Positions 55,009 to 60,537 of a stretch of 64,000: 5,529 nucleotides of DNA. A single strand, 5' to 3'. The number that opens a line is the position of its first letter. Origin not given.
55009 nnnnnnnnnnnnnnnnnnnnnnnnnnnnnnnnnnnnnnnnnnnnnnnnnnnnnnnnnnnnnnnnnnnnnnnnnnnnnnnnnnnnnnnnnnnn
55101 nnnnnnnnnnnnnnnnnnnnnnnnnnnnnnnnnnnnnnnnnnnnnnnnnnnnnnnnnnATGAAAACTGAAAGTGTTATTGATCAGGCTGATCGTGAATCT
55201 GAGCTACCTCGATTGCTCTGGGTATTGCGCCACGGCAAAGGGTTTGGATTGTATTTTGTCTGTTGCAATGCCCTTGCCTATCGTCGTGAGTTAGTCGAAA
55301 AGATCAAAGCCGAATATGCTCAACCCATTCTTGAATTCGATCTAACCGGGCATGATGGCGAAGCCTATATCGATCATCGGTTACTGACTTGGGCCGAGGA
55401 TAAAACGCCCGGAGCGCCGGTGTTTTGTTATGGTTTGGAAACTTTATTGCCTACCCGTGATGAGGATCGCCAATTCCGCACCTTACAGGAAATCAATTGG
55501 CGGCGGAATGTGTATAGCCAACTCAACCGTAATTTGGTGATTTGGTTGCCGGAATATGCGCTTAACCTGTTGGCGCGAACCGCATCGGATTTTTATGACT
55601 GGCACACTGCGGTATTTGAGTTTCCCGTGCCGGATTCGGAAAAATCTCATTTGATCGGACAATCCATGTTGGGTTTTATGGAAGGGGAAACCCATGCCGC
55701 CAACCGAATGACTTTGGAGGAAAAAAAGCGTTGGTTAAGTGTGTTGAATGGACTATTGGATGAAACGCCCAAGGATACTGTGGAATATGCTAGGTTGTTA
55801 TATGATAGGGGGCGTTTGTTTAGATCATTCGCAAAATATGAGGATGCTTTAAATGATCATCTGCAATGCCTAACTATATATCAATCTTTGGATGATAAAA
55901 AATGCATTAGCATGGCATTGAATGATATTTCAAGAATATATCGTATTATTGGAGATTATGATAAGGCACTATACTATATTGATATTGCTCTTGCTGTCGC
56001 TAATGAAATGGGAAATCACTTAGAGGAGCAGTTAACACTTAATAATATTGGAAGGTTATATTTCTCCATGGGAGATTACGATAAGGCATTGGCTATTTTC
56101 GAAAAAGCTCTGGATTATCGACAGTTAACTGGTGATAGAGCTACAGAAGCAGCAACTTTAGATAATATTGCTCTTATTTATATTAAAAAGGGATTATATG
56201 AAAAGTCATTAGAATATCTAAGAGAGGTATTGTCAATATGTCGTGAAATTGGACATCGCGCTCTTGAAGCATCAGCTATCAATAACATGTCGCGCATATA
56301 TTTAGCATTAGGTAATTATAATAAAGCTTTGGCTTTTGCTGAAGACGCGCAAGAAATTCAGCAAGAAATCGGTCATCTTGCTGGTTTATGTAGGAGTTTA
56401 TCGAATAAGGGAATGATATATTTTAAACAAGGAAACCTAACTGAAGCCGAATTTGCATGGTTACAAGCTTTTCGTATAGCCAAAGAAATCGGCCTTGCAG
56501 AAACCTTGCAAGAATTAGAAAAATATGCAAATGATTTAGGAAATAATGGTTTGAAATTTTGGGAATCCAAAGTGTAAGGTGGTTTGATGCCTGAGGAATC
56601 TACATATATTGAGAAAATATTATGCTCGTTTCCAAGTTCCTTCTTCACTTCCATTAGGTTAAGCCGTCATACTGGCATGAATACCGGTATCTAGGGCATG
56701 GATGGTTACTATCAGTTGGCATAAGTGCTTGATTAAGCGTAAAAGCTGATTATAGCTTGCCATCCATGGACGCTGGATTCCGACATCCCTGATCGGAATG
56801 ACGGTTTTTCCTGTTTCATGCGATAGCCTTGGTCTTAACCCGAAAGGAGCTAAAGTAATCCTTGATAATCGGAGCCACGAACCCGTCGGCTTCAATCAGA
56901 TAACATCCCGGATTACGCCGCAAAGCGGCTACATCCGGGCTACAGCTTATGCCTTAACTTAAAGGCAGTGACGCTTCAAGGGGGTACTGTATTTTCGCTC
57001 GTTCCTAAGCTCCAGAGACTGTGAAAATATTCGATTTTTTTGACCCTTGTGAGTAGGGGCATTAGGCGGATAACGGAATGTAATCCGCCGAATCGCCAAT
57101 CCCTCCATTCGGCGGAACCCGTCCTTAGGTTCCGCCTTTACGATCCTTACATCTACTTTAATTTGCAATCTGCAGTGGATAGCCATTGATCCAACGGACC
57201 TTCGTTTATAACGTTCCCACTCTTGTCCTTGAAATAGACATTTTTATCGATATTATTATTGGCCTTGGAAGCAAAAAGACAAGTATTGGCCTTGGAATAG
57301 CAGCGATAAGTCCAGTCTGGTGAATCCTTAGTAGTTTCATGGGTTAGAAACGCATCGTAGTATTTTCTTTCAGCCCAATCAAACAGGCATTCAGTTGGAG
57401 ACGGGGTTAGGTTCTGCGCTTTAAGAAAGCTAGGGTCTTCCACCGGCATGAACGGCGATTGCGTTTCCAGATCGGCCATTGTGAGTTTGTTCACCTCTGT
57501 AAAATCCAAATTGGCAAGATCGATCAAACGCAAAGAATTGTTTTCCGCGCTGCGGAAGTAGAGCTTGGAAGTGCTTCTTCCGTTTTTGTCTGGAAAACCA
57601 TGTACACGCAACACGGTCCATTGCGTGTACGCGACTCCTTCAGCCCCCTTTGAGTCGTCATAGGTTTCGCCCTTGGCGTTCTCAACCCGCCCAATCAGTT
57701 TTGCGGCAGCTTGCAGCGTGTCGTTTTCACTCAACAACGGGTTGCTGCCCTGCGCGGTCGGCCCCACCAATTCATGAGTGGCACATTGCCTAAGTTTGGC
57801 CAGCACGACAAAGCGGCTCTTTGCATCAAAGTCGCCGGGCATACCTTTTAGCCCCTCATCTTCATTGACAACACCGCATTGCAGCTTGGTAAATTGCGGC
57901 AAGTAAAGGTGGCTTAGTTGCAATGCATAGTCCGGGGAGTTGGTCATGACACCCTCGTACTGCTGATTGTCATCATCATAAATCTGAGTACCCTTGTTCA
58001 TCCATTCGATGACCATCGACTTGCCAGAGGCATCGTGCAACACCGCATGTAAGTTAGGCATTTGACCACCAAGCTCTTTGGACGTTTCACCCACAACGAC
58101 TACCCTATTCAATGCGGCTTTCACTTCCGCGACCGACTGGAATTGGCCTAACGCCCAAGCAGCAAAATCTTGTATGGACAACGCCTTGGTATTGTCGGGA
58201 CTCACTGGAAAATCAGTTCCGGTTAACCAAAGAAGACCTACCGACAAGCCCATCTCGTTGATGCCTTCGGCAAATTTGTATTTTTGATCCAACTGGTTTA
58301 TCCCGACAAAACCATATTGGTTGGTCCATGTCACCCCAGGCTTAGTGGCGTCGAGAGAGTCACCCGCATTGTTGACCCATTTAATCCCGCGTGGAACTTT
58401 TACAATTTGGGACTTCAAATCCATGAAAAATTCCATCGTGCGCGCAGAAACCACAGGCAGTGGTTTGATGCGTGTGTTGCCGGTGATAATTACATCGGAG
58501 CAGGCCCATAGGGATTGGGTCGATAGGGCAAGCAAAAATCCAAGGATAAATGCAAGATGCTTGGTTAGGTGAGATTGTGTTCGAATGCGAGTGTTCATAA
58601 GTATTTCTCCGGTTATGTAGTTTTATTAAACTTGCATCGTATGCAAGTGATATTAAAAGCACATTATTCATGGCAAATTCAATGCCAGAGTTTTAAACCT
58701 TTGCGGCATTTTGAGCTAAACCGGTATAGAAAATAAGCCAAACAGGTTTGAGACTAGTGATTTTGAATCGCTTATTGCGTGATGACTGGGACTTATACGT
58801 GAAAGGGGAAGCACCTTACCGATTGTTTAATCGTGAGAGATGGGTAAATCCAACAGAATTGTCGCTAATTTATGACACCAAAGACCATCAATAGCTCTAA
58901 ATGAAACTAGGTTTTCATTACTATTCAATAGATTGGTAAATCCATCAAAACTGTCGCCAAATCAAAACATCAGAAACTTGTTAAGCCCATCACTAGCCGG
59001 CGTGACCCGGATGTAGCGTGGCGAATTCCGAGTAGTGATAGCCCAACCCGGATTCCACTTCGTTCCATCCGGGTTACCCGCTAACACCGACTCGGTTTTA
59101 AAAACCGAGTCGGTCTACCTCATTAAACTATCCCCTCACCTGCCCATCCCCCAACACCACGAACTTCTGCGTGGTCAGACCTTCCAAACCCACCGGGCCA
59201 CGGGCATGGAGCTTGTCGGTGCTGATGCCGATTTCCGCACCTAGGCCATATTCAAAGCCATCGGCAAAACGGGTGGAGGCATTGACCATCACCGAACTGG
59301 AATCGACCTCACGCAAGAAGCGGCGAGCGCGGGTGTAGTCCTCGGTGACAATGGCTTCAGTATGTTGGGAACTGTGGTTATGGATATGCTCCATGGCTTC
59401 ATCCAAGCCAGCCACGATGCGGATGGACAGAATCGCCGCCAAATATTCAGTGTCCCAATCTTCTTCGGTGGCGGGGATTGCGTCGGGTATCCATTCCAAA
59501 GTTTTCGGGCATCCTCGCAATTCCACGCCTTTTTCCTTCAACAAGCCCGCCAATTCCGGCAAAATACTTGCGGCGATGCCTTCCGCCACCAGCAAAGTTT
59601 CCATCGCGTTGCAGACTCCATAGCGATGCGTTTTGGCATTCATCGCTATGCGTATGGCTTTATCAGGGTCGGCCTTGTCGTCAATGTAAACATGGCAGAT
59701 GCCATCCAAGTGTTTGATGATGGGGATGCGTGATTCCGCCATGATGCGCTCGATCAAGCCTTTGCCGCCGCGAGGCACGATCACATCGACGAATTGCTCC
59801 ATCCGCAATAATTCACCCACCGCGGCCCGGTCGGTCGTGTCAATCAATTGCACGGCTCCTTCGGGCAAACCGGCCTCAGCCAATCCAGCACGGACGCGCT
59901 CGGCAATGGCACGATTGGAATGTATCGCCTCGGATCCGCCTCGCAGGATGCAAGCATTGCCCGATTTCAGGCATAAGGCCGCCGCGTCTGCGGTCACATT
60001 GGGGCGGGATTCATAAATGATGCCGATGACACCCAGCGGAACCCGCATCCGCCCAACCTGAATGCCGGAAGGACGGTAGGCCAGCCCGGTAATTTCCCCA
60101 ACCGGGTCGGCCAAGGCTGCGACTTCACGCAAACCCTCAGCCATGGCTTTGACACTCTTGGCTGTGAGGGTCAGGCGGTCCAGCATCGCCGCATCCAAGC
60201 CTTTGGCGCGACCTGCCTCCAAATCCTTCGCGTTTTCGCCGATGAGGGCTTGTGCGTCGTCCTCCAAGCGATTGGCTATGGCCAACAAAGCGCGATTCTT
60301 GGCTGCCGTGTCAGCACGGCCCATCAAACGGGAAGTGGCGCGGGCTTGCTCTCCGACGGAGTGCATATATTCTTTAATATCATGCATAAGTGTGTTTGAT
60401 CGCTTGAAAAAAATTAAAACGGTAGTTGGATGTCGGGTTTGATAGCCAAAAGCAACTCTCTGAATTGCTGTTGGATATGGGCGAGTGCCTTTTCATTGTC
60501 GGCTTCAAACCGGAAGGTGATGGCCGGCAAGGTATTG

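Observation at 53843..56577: Overlapping pair: ORC/Cdc6-like AAA+ ATPase plus a P-loop-less NTPase-like/TPR protein with no recognisable effector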

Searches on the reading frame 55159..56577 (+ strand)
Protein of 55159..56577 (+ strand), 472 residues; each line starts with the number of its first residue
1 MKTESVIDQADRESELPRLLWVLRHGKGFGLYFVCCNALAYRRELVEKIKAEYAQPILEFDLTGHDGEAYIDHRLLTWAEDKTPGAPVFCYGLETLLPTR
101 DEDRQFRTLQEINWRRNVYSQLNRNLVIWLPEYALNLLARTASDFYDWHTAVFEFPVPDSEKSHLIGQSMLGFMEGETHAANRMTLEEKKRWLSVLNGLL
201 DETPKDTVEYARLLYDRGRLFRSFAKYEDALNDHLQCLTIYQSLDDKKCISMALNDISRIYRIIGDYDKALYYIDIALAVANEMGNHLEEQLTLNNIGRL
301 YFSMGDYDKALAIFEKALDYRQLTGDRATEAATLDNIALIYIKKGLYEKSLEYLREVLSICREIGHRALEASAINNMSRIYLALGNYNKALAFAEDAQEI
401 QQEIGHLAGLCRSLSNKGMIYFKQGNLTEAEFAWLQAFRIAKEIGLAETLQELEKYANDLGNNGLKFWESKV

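Call 3: search_protein_families(library=pfam, proteins=[window:55159-56577:+], max_evalue=0.1)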
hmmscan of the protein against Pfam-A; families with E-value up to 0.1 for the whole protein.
window:55159-56577:+ (472 aa): 28 families (the best 25 are shown)
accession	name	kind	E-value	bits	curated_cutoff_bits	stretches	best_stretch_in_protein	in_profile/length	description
PF13424.12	TPR_12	-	2.4e-36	124.2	30.1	4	331-403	3-77/77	Tetratricopeptide repeat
PF13374.12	TPR_10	-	1.6e-26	91.9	27.5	4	293-322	4-33/42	Tetratricopeptide repeat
PF07719.23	TPR_2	-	5.1e-24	82.8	27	4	293-320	3-30/34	Tetratricopeptide repeat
PF00515.34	TPR_1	-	6.7e-23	79.9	27.8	3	293-319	3-29/34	Tetratricopeptide repeat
PF13181.12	TPR_8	-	3.3e-22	77.2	25.7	4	294-320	4-30/34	Tetratricopeptide repeat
PF13176.12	TPR_7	-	1.4e-16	59.5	27.9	2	293-321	1-29/36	Tetratricopeptide repeat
PF17874.7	TPR_MalT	-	1.8e-10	41.1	45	1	338-448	8-117/336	MalT-like TPR region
PF13432.12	TPR_16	-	2.1e-08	34.9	32.7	1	297-358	3-58/65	Tetratricopeptide repeat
PF10602.15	RPN7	-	1.2e-07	32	29.6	2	333-432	38-134/174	26S proteasome subunit RPN7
PF13428.12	TPR_14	-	1.9e-07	31.5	23.5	0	298-319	8-29/44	Tetratricopeptide repeat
PF13174.12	TPR_6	-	2.4e-06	28.3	26.3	1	297-319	6-28/33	Tetratricopeptide repeat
PF13414.12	TPR_11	-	2.8e-06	27.3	26.8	1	298-321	1-24/42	TPR repeat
PF13431.12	TPR_17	-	4.1e-06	27.1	24.4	0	293-311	15-33/34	Tetratricopeptide repeat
PF14938.12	SNAP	-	5.9e-06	26.4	25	1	213-358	36-182/282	Soluble NSF attachment protein, SNAP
PF14559.12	TPR_19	-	6.8e-06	26.8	25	1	302-358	2-52/68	Tetratricopeptide repeat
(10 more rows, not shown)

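Call 4: search_protein_families(library=padloc, proteins=[window:55159-56577:+], max_evalue=1)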
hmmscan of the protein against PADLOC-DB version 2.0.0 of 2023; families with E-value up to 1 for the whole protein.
window:55159-56577:+ (472 aa): 5 families
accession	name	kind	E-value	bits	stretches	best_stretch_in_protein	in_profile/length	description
PDLC01169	TPR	-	4.9e-16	56.9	2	239-363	94-220/252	TPR repeats containing protein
PDLC01171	TPR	-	1.9e-08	31.7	1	281-403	131-248/504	TPR repeats containing protein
PDLC04781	PDC-M71B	-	0.00021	18.1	2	255-317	154-210/515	-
PDLC01172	TPR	-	0.0068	13.3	1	277-403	280-394/448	TPR repeats containing protein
PDLC02454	BrxA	-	0.024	11.8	1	104-152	48-96/264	BrxA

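Call 5: search_protein_families(library=ncbifam, proteins=[window:55159-56577:+], max_evalue=1)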
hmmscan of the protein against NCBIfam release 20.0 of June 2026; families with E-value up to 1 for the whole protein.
window:55159-56577:+ (472 aa): 23 families
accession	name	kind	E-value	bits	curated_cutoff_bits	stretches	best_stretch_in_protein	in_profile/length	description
NF053520.1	HK_Porph_FimS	equivalog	9.1e-28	96.9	600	3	305-449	98-242/618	sensor histidine kinase FimS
NF041717.1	HaaA_phane_TPR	equivalog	4.6e-24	84.6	1125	1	207-447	628-868/882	cyclophane-containing RiPP biosynthesis TPR protein HaaT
NF053617.1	SARPRegAfsRStmc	equivalog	1.4e-16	59.7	1430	2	304-440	749-885/986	SARP-family global regulator AfsR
NF040586.1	FxSxx_TPR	equivalog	9.3e-16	57.5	300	1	173-399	396-626/830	FxSxx-COOH system tetratricopeptide repeat protein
NF053720.1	NsdA_fam_reg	subfamily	4.1e-14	52.9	75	2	345-402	215-272/432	NsdA family TPR-like regulatory protein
NF002725.1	PRK02603.1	equivalog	6.1e-12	45.9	143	4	265-347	49-122/173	photosystem I assembly protein Ycf3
TIGR02521.1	type_IV_pilW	equivalog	1.1e-08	35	154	1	258-396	72-194/234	type IV pilus biogenesis/stability protein PilW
NF053779.1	BT3442_fam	equivalog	1.9e-07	30.2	940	2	290-442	100-253/563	BT3442 family protein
NF040959.1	MamA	equivalog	1.4e-06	27.9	200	1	254-405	40-180/204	magnetosome protein MamA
NF058541.1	SusR_regulator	equivalog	2.7e-05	23.6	480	2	218-328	172-278/515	SusR family glycan utilization regulator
NF008757.0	PRK11788.1-5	equivalog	0.0001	21.6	363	1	286-439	67-208/388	lipopolysaccharide assembly protein LapB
NF003420.0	PRK04841.1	equivalog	0.0003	18.9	537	1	374-447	694-767/903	HTH-type transcriptional regulator MalT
NF008753.0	PRK11788.1-1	equivalog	0.00061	19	395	1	274-396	55-166/389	lipopolysaccharide assembly protein LapB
NF047558.1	TPR_END_plus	domain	0.00075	19.4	32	0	336-360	4-28/56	TPR end-of-group domain-containing protein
NF047507.1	TPR_BatC_Lepto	exception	0.00075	19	175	1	296-358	63-123/214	TPR repeat-containing protein BatC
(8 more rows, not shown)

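Call 38: predict_structure(alignment_id=A3)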
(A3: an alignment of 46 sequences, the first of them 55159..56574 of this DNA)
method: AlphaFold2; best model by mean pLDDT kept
length: 472 residues; sequences in the alignment: 46
mean_pLDDT: 86.6   pTM: 0.73
mean pLDDT of the five models: 86.6, 85.6, 85.3, 84.5, 84.3
residues with pLDDT >= 90: 266; 70-90: 145; 50-70: 42; < 50: 19
segments of 3 or more residues with pLDDT < 50: 1-10, 171-176
pLDDT, mean of each block of 10 residues (from residue 1): 43 76 87 84 88 91 67 84 89 69 67 77 90 78 63 79 61 47 79 80 85 92 93 98 97 97 97 98 97 97 98 97 93 98 98 98 94 98 98 98 90 97 96 96 90 91 90 87
secondary structure, 60 per line:
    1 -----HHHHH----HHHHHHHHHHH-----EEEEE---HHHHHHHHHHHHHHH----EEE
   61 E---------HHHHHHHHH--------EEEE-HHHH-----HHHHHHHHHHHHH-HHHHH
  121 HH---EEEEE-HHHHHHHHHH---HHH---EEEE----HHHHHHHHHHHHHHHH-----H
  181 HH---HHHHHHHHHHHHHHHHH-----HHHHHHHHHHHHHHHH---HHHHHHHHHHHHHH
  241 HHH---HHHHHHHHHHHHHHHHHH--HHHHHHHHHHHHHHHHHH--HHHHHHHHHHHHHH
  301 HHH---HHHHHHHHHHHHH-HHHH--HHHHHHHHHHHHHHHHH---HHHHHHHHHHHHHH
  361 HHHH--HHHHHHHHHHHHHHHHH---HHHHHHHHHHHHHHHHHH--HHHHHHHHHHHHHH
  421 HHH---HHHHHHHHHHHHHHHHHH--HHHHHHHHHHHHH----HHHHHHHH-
elements in order: H6-10 H15-25 E31-35 H39-53 E58-61 H71-79 E88-91 H93-96 H102-114 H116-122 E126-130 H132-141 E151-154 H159-174 H186-202 H208-223 H227-243 H247-264 H267-284 H287-303 H307-319 H321-324 H327-343 H347-364 H367-383 H387-404 H407-423 H427-444 H447-459 H464-471

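Call 41: fold_search(model_id=the predicted structure, library=pdb)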
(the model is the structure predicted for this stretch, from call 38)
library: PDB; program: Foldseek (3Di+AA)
matches with E <= 10: 1543; with E <= 0.001: 251
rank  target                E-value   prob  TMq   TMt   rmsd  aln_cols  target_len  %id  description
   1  3sf4_C                2.0e-10  1.00  0.37  0.48   9.2       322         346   20  Crystal structure of the complex between the conserved cell polarity proteins Inscuteable and LGN (released 2011-11-23)
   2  3sf4_A                3.0e-10  1.00  0.40  0.51  10.7       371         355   18  Crystal structure of the complex between the conserved cell polarity proteins Inscuteable and LGN (released 2011-11-23)
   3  4g2v_A                3.8e-10  1.00  0.44  0.61   7.0       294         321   19  Structure complex of LGN binding with FRMPD1 (released 2013-01-23)
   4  6hc2_A                4.6e-10  1.00  0.43  0.53   9.5       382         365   18  Crystal structure of NuMA/LGN hetero-hexamers (released 2019-05-29)
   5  6hc2_E                5.0e-10  1.00  0.43  0.53   7.0       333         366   20  Crystal structure of NuMA/LGN hetero-hexamers (released 2019-05-29)
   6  3ro2_A                5.2e-10  1.00  0.45  0.62   7.0       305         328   19  Structures of the LGN/NuMA complex (released 2012-03-07)
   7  5a7d_D                5.2e-10  1.00  0.40  0.52   8.1       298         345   20  Tetrameric assembly of LGN with Inscuteable (released 2016-08-03)
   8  6hc2_S                5.2e-10  1.00  0.42  0.53   9.8       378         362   18  Crystal structure of NuMA/LGN hetero-hexamers (released 2019-05-29)
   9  4a1s_A                6.4e-10  1.00  0.43  0.57   6.9       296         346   20  Crystallographic structure of the Pins:Insc complex (released 2012-03-28)
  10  6hc2_C                7.8e-10  1.00  0.43  0.53   9.7       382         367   18  Crystal structure of NuMA/LGN hetero-hexamers (released 2019-05-29)
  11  5a7d_C                8.9e-10  1.00  0.41  0.53   8.0       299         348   20  Tetrameric assembly of LGN with Inscuteable (released 2016-08-03)
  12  4wne_A                1.1e-09  1.00  0.45  0.61   6.9       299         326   19  Crystal structure of the TPR domain of LGN in complex with Frmpd4/Preso1 at 2.0 Angstrom resolution (released 2015-09-16)
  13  5a7d_B                1.1e-09  1.00  0.40  0.52   7.8       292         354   20  Tetrameric assembly of LGN with Inscuteable (released 2016-08-03)
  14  5a7d_H                1.1e-09  1.00  0.40  0.52   7.7       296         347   20  Tetrameric assembly of LGN with Inscuteable (released 2016-08-03)
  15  4wng_A                1.2e-09  1.00  0.45  0.62   6.8       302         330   20  Crystal structure of the TPR domain of LGN in complex with Frmpd4/Preso1 at 2.1 Angstrom resolution (released 2015-09-16)
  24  6mfv_A                3.1e-08  1.00  0.41  0.32  17.7       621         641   13  Crystal structure of the Signal Transduction ATPase with Numerous Domains (STAND) protein with a tetratricopeptide rep (released 2019-02-20)
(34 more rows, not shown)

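Call 91: fold_search(model_id=the predicted structure, library=viral)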
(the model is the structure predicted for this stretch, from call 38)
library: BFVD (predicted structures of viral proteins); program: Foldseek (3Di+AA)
matches with E <= 10: 824; with E <= 0.001: 31
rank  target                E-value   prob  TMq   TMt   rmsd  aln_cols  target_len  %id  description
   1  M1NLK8                5.9e-09  1.00  0.52  0.71   3.1       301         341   18  Repeat protein [Moumouvirus goulette]
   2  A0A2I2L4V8            2.4e-07  1.00  0.47  0.44  10.8       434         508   14  Tetratricopeptide repeat protein [Orpheovirus IHUMI-LCC2]
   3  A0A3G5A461            1.8e-06  1.00  0.26  0.27  18.3       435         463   14  RING-type domain-containing protein [Harvfovirus sp.]
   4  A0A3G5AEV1            4.3e-06  1.00  0.31  0.29  11.5       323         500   18  Uncharacterized protein [Hyperionvirus sp.]
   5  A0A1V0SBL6            1.5e-05  1.00  0.30  0.44  11.5       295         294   17  Gamma-soluble NSF attachment protein [Catovirus CTV1]
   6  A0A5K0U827            2.2e-05  1.00  0.21  0.28  16.8       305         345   16  Gamma-soluble NSF attachment protein (Fragment) [Yasminevirus sp. GU-2018]
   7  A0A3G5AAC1            2.2e-05  1.00  0.23  0.24  17.8       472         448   12  UDP-N-acetylglucosamine--peptide N-acetylglucosaminyltransferase SPINDLY [Hyperionvirus sp.]
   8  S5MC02                2.3e-05  1.00  0.41  0.45  14.1       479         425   11  (no name in the UniProt tables at hand)
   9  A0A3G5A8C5            2.6e-05  1.00  0.25  0.36  14.2       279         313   16  Gamma-soluble NSF attachment protein [Homavirus sp.]
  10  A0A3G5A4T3            4.4e-05  1.00  0.35  0.29  11.1       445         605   13  RING-type domain-containing protein [Harvfovirus sp.]
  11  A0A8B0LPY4            9.4e-05  1.00  0.34  0.61   4.0       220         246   20  Tetratricopeptide repeat protein [uncultured archaeal virus]
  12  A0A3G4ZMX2            1.1e-04  1.00  0.26  0.17  17.8       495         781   14  RING-type domain-containing protein [Terrestrivirus sp.]
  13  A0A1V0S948            1.8e-04  1.00  0.27  0.30  17.6       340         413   16  TPR repeat protein [Catovirus CTV1]
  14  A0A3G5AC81            1.9e-04  1.00  0.25  0.38  14.9       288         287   16  Putative alpha-soluble NSF attachment protein-like [Hyperionvirus sp.]
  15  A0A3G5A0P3            1.9e-04  1.00  0.24  0.34  16.9       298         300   16  Uncharacterized protein [Harvfovirus sp.]
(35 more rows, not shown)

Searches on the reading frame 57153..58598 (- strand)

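Call 3: search_protein_families(library=pfam, proteins=[window:57153-58598:-], max_evalue=0.1)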
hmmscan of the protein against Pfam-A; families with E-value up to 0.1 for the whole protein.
window:57153-58598:- (481 aa): 2 families
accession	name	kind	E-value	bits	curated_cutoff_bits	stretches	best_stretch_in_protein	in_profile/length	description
PF02275.23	CBAH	-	7.7e-34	118.2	20.4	1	49-275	13-240/316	Linear amide C-N hydrolases, choloylglycine hydrolase family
PF21482.3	KH_GLD-3_2nd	-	0.047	14.4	27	1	336-363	41-68/69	GLD-3 2nd KH domain (aka KH3)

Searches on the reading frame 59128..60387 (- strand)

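Call 31: search_protein_families(library=pfam, proteins=[window:59128-60387:-], max_evalue=0.00001)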
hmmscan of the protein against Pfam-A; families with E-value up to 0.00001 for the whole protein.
window:59128-60387:- (419 aa): 1 family
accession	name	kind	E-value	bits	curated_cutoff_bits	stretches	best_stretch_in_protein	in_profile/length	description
PF00171.27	Aldedh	-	5.5e-23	81.7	23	1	11-283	34-293/461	Aldehyde dehydrogenase family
